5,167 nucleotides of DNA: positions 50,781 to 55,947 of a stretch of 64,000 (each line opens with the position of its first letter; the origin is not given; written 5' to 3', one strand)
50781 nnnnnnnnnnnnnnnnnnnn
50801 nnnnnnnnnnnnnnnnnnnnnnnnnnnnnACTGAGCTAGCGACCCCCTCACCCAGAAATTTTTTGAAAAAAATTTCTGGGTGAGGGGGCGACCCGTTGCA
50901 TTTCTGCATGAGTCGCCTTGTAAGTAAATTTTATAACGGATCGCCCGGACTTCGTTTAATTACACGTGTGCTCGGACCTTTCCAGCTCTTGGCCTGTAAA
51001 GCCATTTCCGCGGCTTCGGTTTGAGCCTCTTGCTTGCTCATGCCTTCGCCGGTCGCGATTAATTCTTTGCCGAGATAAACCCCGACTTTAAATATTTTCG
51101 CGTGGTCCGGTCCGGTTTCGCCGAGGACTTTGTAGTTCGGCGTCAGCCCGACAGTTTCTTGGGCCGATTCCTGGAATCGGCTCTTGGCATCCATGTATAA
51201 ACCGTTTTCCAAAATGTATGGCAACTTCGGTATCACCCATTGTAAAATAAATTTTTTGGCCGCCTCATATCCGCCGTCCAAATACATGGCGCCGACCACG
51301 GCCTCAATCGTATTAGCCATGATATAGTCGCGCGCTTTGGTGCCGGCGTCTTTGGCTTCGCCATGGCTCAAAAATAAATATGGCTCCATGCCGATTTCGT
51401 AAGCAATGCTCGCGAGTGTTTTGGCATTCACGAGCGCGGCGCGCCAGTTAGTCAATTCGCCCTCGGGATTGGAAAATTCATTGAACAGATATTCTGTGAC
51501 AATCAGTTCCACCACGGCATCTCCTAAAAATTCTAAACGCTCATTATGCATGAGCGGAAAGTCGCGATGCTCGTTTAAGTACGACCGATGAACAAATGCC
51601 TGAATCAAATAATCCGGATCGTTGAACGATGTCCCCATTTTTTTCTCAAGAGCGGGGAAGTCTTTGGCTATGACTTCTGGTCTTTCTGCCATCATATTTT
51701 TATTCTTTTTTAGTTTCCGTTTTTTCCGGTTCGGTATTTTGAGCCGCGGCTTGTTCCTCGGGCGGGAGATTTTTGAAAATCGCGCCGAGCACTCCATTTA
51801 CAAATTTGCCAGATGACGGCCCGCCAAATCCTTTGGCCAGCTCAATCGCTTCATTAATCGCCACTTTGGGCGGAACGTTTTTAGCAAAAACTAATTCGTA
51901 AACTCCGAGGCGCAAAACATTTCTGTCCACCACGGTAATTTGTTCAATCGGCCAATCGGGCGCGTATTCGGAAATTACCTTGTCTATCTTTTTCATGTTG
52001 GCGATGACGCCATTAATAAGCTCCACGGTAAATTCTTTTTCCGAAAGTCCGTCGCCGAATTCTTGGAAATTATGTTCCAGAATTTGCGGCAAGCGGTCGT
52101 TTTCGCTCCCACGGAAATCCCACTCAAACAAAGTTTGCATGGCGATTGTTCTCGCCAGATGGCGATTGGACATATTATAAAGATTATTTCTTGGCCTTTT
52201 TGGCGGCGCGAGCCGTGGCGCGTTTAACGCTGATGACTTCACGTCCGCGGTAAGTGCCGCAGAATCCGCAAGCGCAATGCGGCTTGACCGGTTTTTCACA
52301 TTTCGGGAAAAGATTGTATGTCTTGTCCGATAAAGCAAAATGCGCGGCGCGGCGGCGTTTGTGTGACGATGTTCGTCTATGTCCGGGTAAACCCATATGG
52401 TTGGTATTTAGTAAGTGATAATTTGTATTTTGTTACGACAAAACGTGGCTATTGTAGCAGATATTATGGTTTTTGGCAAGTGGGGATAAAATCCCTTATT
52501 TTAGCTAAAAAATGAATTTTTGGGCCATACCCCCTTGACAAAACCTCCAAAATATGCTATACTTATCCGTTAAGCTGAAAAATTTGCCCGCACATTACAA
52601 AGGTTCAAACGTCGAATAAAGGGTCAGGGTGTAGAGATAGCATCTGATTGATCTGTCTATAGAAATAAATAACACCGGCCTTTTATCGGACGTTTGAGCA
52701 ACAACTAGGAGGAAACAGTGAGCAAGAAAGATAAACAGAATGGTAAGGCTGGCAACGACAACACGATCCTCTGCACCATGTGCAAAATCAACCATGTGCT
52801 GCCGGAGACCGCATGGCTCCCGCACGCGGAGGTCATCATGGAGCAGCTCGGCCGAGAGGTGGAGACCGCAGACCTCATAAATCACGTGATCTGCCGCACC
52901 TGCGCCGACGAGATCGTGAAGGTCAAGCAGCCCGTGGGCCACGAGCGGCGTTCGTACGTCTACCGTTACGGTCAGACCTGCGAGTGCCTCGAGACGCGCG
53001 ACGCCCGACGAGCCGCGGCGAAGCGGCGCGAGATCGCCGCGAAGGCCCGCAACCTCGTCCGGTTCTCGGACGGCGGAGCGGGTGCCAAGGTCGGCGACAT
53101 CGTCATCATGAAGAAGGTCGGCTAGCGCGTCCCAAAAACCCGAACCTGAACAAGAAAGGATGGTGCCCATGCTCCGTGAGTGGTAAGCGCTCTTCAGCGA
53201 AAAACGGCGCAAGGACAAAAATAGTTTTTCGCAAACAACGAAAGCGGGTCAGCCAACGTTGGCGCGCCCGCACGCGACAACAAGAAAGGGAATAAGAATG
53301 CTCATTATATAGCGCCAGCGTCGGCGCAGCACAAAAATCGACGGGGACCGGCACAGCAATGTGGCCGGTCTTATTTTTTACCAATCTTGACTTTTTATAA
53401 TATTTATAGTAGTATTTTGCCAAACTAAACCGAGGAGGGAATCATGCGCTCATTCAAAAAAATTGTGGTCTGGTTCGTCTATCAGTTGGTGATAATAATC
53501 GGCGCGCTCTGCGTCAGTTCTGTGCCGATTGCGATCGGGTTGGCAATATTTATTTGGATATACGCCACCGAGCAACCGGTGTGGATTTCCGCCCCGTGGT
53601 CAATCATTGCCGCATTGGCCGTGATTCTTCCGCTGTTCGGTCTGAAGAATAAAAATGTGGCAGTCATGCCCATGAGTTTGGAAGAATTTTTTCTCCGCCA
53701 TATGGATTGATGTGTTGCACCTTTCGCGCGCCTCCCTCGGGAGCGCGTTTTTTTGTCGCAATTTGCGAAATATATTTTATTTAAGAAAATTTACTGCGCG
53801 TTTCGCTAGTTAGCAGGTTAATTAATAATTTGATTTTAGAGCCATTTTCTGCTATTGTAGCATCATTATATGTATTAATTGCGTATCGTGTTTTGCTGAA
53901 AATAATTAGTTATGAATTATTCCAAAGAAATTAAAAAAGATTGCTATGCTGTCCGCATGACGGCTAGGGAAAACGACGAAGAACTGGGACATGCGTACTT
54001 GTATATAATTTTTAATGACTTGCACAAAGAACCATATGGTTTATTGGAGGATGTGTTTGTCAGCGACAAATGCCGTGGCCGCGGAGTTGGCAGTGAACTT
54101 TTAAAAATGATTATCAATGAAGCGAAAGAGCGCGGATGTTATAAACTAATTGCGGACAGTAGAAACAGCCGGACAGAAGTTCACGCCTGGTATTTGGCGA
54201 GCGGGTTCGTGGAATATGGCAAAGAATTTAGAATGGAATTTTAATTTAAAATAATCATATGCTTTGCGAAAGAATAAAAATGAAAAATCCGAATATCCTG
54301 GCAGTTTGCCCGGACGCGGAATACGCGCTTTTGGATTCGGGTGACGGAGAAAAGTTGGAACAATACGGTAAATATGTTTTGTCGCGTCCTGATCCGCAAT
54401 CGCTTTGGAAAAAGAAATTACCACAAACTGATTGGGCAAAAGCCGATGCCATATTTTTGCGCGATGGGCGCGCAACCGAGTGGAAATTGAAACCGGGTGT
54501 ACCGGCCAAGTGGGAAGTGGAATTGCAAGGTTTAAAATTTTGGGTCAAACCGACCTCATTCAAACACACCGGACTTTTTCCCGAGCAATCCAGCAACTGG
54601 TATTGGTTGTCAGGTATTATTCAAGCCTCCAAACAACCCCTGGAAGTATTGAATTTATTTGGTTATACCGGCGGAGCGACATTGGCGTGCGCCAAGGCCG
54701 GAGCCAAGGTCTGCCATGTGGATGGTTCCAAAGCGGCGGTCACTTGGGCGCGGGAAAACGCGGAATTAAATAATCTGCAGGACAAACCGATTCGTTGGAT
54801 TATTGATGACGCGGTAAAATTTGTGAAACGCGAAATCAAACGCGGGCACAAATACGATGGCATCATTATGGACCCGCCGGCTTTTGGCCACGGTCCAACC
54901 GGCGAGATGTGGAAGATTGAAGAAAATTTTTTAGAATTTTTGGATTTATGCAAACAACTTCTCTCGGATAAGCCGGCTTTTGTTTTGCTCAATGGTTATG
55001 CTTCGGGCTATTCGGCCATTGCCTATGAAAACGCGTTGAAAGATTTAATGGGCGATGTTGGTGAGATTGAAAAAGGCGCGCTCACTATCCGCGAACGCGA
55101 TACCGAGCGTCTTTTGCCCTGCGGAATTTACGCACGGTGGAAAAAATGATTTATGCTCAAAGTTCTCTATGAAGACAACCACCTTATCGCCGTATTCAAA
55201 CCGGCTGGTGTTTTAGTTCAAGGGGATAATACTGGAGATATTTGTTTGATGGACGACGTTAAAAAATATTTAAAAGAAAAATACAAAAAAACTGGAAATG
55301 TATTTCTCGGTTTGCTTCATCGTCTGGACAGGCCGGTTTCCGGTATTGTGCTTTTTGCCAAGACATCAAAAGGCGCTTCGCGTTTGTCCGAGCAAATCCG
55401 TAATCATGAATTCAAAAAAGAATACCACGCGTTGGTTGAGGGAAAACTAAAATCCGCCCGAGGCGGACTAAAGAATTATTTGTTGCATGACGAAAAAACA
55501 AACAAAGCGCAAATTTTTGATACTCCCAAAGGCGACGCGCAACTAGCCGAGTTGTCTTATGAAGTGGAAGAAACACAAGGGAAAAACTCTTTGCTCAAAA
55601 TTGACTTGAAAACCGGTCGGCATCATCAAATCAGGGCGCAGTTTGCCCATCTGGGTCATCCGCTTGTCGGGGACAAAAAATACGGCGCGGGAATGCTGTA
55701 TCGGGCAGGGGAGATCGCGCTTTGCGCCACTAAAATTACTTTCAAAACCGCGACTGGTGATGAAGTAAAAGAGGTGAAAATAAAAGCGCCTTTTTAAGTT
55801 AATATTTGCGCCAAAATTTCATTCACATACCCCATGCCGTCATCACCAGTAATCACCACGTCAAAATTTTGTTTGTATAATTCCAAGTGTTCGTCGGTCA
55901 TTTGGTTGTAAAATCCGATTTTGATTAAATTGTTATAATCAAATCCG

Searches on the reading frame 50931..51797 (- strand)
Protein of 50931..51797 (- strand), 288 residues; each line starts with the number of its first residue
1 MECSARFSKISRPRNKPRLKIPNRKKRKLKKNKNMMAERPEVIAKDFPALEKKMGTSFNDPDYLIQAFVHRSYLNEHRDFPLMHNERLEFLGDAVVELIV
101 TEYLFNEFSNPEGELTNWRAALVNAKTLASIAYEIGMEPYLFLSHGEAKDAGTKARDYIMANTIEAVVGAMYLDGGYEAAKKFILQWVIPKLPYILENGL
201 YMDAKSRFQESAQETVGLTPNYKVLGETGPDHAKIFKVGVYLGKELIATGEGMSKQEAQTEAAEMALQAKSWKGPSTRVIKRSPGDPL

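Call 46: search_protein_families(library=pfam, proteins=[window:50931-51797:-], max_evalue=0.001)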
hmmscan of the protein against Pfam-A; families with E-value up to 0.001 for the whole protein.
window:50931-51797:- (288 aa): 4 families
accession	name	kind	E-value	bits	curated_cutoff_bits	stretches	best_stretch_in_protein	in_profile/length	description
PF14622.11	Ribonucleas_3_3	-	5.3e-38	130.5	35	1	60-191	1-127/128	Ribonuclease-III-like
PF00636.31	Ribonuclease_3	-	2.9e-25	89.5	27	1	86-176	1-102/102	Ribonuclease III domain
PF00035.32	dsrm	-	2.7e-15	57.1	23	1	204-268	1-64/66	Double-stranded RNA binding motif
PF22935.1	RM44_endonuclase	-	9.5e-08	32.6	27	1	49-171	8-139/139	Large ribosomal subunit protein mL44, endonuclease domain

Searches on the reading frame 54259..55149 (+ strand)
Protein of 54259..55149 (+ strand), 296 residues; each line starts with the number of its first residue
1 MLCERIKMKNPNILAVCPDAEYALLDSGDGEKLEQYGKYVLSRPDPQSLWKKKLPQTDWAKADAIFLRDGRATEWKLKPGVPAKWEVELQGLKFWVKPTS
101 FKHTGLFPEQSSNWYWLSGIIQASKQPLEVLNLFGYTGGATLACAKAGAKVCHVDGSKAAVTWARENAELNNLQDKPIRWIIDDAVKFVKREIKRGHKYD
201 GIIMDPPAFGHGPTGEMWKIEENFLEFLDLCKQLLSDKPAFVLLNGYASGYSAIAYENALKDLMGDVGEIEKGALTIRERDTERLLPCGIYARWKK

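Call 49: search_protein_families(library=pfam, proteins=[window:54259-55149:+], max_evalue=0.001)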
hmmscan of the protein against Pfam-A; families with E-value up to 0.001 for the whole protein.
window:54259-55149:+ (296 aa): 4 families
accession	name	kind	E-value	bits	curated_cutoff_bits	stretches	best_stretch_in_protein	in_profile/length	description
PF10672.15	Methyltrans_SAM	-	5.9e-14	52.4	27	1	68-212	70-209/286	S-adenosylmethionine-dependent methyltransferase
PF03602.21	Cons_hypoth95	-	3.5e-06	27.3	24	1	120-207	35-122/182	Conserved hypothetical protein 95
PF09445.16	Methyltransf_15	-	4.4e-05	23.5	22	1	130-210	4-83/165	RNA cap guanine-N2 methyltransferase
PF05175.20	MTS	-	0.0002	21.5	23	1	139-209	46-109/170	Methyltransferase small domain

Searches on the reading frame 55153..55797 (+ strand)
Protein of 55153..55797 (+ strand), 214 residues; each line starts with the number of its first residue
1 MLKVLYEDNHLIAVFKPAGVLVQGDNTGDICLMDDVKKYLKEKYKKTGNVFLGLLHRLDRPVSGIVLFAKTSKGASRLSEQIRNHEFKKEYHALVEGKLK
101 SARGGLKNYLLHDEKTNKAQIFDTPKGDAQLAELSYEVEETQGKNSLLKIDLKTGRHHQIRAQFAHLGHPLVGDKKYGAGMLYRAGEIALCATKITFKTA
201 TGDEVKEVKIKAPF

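Call 49: search_protein_families(library=pfam, proteins=[window:55153-55797:+], max_evalue=0.001)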
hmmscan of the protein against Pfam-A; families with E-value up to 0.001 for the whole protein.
window:55153-55797:+ (214 aa): 1 family
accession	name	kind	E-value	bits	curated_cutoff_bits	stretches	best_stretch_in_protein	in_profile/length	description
PF00849.27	PseudoU_synth_2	-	5.2e-32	111.6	26.8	1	10-166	1-152/152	RNA pseudouridylate synthase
